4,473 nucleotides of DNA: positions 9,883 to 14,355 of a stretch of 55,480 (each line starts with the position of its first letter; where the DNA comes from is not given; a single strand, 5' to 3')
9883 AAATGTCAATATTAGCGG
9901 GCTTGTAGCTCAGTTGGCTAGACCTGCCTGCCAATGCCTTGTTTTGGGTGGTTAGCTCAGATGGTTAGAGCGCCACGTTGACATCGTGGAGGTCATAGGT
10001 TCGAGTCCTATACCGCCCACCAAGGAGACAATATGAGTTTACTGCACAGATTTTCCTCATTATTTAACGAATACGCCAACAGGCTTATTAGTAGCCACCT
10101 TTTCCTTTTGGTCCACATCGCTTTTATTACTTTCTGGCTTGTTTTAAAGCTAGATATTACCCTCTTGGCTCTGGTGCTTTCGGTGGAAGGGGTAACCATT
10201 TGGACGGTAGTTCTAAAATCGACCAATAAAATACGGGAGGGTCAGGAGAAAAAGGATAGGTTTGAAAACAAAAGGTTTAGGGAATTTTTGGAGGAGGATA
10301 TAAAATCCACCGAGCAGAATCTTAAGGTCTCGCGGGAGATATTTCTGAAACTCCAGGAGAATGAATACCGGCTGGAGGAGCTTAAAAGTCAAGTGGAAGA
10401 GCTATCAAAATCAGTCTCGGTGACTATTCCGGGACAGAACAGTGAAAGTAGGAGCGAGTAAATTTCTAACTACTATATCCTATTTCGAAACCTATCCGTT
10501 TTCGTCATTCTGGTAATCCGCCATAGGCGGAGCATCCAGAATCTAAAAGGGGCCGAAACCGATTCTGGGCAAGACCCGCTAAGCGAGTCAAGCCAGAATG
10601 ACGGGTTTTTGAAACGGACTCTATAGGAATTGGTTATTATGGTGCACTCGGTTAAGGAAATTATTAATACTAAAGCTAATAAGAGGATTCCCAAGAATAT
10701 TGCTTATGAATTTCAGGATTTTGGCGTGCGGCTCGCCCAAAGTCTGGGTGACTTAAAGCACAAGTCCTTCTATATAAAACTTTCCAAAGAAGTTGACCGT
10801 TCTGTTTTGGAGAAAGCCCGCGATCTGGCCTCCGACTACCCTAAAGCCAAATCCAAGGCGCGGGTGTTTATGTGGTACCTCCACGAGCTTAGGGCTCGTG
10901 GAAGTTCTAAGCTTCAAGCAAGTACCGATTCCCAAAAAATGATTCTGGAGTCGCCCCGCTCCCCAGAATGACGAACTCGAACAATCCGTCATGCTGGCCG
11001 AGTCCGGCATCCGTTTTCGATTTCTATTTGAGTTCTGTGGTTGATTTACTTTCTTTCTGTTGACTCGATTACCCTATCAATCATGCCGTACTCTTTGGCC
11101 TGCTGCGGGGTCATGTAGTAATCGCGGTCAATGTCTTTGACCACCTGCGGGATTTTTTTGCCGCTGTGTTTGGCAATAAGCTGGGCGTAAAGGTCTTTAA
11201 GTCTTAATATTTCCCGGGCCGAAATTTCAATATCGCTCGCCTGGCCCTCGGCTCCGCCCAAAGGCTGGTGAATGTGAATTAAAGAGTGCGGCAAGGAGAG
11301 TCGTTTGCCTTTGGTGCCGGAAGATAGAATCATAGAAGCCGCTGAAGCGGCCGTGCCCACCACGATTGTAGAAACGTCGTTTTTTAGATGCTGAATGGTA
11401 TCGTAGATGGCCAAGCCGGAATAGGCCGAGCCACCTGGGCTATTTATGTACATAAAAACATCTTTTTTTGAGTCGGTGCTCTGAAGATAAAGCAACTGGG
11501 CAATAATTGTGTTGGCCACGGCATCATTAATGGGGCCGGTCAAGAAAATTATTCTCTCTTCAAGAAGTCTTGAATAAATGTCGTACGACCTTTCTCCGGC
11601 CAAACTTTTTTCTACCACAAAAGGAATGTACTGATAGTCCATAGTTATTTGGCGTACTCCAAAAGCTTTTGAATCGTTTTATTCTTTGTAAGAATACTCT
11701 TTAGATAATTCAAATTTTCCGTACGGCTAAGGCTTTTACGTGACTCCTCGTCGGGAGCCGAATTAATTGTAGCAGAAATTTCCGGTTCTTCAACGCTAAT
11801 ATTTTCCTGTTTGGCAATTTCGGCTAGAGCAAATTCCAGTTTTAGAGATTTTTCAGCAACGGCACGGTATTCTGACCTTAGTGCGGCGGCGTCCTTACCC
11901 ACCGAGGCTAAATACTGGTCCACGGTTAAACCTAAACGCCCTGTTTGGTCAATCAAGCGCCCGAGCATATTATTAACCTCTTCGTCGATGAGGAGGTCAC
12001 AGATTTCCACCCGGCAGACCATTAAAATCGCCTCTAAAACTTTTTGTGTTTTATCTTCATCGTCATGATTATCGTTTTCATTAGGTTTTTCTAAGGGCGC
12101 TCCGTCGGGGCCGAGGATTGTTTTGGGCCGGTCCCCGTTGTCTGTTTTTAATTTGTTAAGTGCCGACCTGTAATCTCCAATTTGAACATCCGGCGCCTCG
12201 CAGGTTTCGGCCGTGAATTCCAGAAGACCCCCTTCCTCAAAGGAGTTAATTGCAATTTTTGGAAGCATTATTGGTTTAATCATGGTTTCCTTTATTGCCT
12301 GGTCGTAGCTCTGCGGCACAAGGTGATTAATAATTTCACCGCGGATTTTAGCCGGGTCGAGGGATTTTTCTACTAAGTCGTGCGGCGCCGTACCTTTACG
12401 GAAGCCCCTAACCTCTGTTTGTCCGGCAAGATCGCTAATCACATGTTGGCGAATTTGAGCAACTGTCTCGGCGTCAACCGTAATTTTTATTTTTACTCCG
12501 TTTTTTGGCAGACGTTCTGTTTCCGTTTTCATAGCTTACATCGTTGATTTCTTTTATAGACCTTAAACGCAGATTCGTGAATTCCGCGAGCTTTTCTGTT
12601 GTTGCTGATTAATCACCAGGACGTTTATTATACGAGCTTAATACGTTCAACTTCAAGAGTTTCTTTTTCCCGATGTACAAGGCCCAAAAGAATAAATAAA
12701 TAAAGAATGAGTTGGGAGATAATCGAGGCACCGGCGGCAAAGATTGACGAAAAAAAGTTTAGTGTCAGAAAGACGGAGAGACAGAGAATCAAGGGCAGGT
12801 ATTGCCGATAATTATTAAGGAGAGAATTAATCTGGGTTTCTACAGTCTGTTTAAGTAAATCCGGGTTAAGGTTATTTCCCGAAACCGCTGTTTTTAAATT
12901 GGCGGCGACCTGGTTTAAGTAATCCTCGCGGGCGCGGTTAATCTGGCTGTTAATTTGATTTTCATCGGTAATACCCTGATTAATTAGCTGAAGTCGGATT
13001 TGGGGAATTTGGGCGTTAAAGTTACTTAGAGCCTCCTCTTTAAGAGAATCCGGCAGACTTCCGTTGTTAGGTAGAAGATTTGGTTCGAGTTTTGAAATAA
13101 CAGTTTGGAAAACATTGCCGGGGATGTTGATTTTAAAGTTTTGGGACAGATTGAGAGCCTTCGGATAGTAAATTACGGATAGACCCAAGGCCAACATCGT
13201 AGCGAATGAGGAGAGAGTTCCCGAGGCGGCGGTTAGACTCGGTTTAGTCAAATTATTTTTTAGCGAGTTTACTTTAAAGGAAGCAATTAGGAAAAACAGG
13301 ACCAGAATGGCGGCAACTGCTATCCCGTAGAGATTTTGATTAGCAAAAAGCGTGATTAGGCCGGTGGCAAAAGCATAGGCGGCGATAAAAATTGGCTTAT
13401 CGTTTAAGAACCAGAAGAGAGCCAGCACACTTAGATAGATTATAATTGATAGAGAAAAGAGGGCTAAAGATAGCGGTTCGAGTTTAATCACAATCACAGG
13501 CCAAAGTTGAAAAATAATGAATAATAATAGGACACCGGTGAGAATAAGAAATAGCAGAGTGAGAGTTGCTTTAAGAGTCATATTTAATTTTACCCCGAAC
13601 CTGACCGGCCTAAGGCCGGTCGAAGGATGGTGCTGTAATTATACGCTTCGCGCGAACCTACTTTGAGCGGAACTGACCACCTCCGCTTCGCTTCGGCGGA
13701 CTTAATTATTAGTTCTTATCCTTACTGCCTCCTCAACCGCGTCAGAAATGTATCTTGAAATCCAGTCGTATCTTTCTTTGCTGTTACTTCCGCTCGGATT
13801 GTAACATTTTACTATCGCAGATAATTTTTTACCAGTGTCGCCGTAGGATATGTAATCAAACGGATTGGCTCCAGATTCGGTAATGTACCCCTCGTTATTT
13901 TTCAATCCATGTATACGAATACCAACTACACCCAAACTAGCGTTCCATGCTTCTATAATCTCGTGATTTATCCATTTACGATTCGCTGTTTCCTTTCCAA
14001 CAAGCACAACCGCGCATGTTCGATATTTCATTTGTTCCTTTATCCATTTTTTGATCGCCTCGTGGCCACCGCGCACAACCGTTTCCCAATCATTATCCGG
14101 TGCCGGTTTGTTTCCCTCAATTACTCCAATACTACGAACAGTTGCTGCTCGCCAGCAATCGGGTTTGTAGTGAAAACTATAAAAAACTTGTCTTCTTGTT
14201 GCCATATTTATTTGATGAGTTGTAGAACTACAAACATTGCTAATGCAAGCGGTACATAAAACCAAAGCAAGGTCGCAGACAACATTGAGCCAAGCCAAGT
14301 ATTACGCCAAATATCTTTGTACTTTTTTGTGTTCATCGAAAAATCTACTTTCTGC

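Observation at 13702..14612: ThsB-like TIR protein coupled to a 134-aa three-TM protein with no ThsA-type effector: candidate minimal Thoeris-like defence pair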

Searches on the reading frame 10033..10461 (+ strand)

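Call 3: search_protein_families(library=pfam, proteins=[window:10033-10461:+], max_evalue=0.1)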
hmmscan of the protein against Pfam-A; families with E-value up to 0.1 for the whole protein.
window:10033-10461:+ (142 aa): 3 families
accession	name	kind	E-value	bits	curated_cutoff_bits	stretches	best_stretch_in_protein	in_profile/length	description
PF20570.3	DUF6779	-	0.014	16.5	28.1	1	45-129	3-88/108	Domain of unknown function (DUF6779)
PF12443.13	AKNA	-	0.015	16.3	28.1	1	91-128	32-69/99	AT-hook-containing transcription factor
PF17279.8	DUF5344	-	0.022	15.7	27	0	100-137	1-38/87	Family of unknown function (DUF5344)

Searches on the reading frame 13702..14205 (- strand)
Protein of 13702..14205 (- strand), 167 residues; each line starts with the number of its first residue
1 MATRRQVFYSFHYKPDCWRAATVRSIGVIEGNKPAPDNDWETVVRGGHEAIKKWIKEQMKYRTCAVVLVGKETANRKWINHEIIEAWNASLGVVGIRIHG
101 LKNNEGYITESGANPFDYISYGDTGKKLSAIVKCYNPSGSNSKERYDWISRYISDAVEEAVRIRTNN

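Call 3: search_protein_families(library=pfam, proteins=[window:13702-14205:-], max_evalue=0.1)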
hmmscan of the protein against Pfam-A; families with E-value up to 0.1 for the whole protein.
window:13702-14205:- (167 aa): 2 families
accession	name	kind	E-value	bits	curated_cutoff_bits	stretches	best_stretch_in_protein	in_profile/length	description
PF08937.16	ThsB_TIR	-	9.2e-25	87.4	21.2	1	8-102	1-99/100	Thoeris protein ThsB, TIR-like domain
PF13676.11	TIR_2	-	0.042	14.8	28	1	49-100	38-93/122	TIR domain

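Call 4: search_protein_families(library=padloc, proteins=[window:13702-14205:-], max_evalue=0.1)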
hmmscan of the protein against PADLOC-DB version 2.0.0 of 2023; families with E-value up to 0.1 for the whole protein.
window:13702-14205:- (167 aa): 5 families
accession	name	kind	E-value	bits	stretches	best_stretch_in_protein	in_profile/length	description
PDLC00433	ThsB1|ThsB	-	1.2e-63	212.1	1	4-166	2-163/164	TIR-like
PDLC04688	PDC-M50B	-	2.7e-59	198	1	4-165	2-160/162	-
PDLC00431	ThsB1|ThsB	-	5.4e-52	174.5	1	4-165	2-161/162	TIR-like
PDLC00418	ThsB1|ThsB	-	2.5e-06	25.4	1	48-104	50-106/155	TIR-like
PDLC00429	ThsB1|ThsB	-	1.1e-05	23.6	1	48-105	51-109/167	TIR-like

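Call 26: search_solved_structures(query=window:13702-14205:-, max_evalue=0.01, show_alignments=2)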
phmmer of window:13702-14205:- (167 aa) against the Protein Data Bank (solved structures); distinct sequences matched with E-value up to 0.01: 3.
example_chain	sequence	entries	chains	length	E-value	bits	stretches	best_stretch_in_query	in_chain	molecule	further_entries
8wcf_A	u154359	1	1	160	4.6e-31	111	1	3-151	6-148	Molecular chaperone Tir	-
9b7d_A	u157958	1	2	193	5.2e-16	62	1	5-129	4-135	Putative cyclic ADP-D-ribose synthase ThsB1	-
6lhy_A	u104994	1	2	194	5.8e-16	61.8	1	5-129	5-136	DUF1863 domain-containing protein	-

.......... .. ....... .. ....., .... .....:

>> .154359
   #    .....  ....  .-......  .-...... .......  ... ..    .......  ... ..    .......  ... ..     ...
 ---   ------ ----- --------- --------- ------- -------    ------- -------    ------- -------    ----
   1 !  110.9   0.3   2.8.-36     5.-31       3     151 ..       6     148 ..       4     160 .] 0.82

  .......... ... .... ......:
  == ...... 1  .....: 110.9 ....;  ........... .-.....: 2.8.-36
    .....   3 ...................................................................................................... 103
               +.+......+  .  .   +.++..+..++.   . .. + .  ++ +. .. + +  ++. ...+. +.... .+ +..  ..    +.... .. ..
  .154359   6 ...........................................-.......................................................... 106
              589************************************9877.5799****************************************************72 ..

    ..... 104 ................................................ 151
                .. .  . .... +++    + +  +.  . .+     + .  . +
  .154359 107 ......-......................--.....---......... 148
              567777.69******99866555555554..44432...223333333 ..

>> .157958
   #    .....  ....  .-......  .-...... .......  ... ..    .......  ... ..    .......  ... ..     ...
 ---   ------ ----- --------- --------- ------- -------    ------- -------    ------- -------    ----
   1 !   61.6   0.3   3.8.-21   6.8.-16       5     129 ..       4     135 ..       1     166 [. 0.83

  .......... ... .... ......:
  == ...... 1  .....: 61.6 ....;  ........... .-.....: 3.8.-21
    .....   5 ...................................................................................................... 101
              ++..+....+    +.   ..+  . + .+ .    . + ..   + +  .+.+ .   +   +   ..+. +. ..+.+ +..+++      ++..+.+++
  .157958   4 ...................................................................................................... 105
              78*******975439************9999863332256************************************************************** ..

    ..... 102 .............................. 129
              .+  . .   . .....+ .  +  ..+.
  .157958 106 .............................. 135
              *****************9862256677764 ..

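Call 48: search_protein_families(library=ncbifam, proteins=[window:13702-14205:-], max_evalue=0.1)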
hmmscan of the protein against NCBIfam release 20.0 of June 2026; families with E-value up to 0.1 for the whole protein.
window:13702-14205:- (167 aa): 0 families
